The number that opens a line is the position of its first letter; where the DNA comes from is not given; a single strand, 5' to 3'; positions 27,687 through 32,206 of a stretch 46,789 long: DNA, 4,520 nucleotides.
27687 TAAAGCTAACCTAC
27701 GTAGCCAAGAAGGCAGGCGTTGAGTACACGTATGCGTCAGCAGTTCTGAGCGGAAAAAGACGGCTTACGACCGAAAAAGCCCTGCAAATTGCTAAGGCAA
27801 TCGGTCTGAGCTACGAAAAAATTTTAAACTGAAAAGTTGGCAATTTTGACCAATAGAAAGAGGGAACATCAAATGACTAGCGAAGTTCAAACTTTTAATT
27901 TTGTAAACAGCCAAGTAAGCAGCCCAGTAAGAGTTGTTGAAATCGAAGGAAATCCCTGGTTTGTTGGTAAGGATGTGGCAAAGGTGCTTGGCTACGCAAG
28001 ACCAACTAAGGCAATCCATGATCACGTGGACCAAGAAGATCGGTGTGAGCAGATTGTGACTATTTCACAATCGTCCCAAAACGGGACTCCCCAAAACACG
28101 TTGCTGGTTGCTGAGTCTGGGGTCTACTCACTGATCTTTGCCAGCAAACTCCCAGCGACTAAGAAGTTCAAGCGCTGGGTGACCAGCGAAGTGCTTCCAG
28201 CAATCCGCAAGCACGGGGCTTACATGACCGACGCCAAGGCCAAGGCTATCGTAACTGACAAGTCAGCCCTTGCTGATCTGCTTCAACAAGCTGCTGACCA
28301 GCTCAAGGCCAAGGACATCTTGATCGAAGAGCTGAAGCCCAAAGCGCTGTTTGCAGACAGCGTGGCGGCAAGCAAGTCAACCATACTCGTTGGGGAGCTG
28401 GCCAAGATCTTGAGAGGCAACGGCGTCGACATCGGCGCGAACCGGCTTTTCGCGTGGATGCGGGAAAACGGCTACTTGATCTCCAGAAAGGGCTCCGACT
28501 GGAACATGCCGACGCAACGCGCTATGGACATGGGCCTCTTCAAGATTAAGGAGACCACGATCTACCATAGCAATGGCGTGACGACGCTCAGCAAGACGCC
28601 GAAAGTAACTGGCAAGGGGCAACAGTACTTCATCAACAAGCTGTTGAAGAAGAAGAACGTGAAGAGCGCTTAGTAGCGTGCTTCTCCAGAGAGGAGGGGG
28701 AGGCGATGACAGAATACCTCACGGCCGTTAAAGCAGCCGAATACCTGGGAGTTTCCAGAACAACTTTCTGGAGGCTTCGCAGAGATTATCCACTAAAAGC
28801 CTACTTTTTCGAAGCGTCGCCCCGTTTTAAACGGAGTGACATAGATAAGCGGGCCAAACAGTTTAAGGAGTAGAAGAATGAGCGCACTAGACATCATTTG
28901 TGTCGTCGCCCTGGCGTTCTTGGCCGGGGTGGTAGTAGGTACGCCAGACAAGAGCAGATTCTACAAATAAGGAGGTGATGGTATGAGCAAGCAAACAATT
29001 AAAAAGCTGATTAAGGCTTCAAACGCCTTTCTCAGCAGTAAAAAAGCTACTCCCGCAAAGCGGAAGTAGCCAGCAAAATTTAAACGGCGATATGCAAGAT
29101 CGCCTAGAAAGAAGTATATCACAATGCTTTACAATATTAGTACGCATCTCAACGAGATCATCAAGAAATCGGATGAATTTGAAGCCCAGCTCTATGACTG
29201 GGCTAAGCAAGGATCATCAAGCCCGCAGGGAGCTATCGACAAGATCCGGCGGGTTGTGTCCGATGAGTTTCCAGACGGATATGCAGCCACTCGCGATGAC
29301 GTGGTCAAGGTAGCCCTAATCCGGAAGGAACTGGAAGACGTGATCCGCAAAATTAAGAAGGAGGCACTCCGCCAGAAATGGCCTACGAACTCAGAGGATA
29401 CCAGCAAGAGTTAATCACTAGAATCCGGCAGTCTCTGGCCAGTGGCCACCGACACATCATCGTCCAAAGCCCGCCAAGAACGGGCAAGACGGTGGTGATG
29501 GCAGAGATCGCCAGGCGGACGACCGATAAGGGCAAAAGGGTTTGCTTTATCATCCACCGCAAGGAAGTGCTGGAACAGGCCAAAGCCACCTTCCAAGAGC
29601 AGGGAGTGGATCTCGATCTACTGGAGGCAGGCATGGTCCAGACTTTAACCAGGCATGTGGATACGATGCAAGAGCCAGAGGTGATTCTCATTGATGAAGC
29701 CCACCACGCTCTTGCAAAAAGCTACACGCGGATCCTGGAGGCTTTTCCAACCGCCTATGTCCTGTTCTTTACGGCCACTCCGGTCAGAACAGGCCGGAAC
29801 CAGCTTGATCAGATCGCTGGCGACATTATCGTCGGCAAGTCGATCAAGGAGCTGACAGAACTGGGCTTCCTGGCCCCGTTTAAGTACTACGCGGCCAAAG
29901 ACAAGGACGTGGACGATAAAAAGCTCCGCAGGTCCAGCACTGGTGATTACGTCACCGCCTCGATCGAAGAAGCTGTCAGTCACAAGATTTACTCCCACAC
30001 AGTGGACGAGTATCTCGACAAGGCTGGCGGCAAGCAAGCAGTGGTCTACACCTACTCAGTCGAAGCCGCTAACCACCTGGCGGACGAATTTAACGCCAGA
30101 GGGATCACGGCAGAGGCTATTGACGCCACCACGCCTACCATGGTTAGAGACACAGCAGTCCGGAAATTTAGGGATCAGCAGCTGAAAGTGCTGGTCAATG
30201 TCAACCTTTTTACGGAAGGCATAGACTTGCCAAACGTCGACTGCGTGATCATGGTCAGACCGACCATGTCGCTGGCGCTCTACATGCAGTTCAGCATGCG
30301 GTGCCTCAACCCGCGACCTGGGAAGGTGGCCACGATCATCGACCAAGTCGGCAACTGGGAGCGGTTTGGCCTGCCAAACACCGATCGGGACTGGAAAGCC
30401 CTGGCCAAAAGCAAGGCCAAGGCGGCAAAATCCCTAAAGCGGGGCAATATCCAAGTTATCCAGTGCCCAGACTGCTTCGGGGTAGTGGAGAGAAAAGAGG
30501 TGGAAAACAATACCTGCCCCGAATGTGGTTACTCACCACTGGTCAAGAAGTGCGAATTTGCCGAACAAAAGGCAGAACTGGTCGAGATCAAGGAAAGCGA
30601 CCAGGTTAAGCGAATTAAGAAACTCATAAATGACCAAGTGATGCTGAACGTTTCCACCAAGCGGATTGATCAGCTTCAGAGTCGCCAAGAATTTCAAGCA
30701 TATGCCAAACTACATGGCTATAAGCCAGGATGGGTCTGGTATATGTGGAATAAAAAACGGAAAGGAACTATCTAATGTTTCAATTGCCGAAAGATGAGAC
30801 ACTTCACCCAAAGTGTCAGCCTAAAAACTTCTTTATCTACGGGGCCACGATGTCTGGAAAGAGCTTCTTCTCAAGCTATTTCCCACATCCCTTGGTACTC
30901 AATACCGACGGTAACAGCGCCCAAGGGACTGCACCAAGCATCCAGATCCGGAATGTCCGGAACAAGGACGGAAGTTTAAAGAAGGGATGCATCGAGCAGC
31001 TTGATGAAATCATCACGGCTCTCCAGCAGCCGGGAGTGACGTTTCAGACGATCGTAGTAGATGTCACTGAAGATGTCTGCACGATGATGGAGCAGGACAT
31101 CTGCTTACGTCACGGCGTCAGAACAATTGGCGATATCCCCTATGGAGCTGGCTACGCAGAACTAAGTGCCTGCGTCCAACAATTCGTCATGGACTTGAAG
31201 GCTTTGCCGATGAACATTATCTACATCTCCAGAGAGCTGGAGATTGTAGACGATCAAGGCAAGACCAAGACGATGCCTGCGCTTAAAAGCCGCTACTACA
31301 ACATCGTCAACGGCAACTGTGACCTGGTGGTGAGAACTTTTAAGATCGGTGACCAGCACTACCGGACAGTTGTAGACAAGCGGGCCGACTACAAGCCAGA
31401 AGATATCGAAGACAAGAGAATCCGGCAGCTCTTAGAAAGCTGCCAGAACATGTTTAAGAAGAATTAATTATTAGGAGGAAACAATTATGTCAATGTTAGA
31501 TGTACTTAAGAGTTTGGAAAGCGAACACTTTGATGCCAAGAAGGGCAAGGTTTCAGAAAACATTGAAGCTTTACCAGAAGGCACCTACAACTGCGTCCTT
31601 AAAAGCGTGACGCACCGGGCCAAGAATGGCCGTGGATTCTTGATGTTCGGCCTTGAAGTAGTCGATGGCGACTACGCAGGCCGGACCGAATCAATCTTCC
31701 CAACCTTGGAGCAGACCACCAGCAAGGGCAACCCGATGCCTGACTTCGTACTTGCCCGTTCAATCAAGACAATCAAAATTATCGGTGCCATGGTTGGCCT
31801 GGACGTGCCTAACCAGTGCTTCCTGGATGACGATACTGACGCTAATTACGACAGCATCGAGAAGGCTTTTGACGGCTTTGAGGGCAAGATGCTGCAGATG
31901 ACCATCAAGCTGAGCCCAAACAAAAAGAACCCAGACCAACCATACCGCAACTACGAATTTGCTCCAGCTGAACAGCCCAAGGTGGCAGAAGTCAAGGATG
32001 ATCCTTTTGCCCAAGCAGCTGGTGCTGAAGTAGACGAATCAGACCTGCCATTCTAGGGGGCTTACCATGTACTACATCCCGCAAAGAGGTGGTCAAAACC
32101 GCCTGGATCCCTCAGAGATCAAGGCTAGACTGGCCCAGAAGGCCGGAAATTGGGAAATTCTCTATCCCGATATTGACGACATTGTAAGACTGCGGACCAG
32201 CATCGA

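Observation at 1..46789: Perfect 12.4-kb inverted duplication of the packaging-head-tail-shaft module around a 22-kb unique core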

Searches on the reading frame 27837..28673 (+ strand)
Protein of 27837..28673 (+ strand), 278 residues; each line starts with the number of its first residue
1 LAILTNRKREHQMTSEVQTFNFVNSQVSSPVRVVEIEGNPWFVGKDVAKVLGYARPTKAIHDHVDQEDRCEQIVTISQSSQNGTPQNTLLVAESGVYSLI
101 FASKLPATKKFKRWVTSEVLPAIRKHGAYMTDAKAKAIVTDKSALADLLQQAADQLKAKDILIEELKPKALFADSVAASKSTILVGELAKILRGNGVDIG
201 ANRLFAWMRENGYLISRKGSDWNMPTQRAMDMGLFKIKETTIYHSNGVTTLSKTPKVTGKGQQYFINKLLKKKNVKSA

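Call 26: search_protein_families(library=pfam, proteins=[window:27837-28673:+], max_evalue=0.01)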
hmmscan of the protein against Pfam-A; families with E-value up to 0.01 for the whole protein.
window:27837-28673:+ (278 aa): 2 families
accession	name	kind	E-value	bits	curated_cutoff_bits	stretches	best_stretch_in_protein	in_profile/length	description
PF03374.19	ANT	-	2.3e-39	134.5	25.3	1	163-271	4-107/108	Phage antirepressor protein KilAC domain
PF02498.22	Bro-N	-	6.9e-28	97.6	25.6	1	31-121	2-96/96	BRO family, N-terminal domain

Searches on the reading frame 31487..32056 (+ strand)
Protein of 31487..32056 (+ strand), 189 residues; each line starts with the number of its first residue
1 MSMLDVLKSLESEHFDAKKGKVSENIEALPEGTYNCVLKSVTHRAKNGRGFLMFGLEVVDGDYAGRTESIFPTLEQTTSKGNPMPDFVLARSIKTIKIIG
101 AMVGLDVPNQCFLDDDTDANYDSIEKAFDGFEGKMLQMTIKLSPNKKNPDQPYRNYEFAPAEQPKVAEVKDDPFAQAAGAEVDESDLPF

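Call 26: search_protein_families(library=pfam, proteins=[window:31487-32056:+], max_evalue=0.01)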
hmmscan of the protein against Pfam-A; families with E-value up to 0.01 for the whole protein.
window:31487-32056:+ (189 aa): 1 family
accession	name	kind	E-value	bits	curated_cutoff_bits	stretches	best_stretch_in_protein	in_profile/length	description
PF05037.18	DUF669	-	5.6e-05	23.7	21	1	16-66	2-53/138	Protein of unknown function (DUF669)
